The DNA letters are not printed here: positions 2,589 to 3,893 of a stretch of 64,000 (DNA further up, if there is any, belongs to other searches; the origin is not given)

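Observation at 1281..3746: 821-aa lipoprotein made of five near-identical 86-aa, Cys-pair repeats plus a distinct C-terminal domain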

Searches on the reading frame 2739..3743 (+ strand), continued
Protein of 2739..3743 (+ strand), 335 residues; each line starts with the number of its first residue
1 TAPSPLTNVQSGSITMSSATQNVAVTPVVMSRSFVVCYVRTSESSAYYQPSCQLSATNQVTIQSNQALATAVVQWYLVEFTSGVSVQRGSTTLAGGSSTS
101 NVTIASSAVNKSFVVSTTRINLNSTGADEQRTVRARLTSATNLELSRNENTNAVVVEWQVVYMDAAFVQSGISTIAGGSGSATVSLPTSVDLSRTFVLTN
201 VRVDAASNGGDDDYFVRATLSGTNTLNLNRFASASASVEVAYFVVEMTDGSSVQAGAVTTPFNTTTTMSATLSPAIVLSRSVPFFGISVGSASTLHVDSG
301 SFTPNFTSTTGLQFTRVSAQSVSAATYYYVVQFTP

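Call 62: find_encoding_contigs(protein=P0133, flank=5000, max_places=2)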
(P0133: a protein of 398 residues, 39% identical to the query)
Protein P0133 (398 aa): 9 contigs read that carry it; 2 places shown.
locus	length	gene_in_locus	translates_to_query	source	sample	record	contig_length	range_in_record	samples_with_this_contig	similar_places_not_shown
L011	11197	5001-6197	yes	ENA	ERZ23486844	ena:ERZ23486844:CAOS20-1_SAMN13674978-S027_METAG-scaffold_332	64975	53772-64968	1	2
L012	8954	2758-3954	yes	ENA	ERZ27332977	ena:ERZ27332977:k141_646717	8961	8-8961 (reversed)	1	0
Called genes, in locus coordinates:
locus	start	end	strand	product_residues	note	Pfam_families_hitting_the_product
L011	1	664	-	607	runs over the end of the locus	PF00691:OmpA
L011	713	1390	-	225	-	-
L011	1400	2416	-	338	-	-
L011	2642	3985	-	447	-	PF01041:DegT_DnrJ_EryC1, PF01212:Beta_elim_lyase (weak)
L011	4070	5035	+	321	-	PF01370:Epimerase, PF04321:RmlD_sub_bind, PF16363:GDP_Man_Dehyd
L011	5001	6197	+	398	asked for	-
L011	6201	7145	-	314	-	PF00535:Glycos_transf_2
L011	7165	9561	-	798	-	-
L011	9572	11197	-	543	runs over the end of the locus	?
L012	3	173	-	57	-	?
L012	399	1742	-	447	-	PF01041:DegT_DnrJ_EryC1, PF01212:Beta_elim_lyase (weak)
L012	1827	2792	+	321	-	PF01370:Epimerase, PF04321:RmlD_sub_bind, PF16363:GDP_Man_Dehyd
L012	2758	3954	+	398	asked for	-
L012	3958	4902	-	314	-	PF00535:Glycos_transf_2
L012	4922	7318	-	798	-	-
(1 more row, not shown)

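Call 73: find_encoding_contigs(protein=P0121, flank=5000, max_places=2)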
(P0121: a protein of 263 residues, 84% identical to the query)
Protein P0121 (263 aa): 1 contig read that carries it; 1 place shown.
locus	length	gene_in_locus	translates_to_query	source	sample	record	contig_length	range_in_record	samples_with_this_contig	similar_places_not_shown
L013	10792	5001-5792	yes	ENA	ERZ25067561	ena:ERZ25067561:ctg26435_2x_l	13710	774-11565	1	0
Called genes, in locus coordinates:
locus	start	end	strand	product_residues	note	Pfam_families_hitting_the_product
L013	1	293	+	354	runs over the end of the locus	?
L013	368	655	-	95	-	-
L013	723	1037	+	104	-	PF00196:GerE, PF08281:Sigma70_r4_2 (faint)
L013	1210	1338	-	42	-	-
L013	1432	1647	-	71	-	PF07228:SpoIIE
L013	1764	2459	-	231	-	PF00515:TPR_1 (faint), PF07719:TPR_2 (faint), PF13176:TPR_7 (faint), PF13181:TPR_8 (faint), PF13374:TPR_10 (faint), PF13428:TPR_14 (faint), PF17874:TPR_MalT, PF13424:TPR_12, +1 more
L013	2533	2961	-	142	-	-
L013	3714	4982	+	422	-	PF26586:Fn3_R-PTP-O (faint)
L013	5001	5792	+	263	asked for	-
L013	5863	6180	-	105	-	PF19269:Anticodon_2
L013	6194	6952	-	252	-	PF00749:tRNA-synt_1c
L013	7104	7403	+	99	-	-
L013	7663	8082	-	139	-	-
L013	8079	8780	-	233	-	-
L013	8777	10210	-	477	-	PF05958:tRNA_U5-meth_tr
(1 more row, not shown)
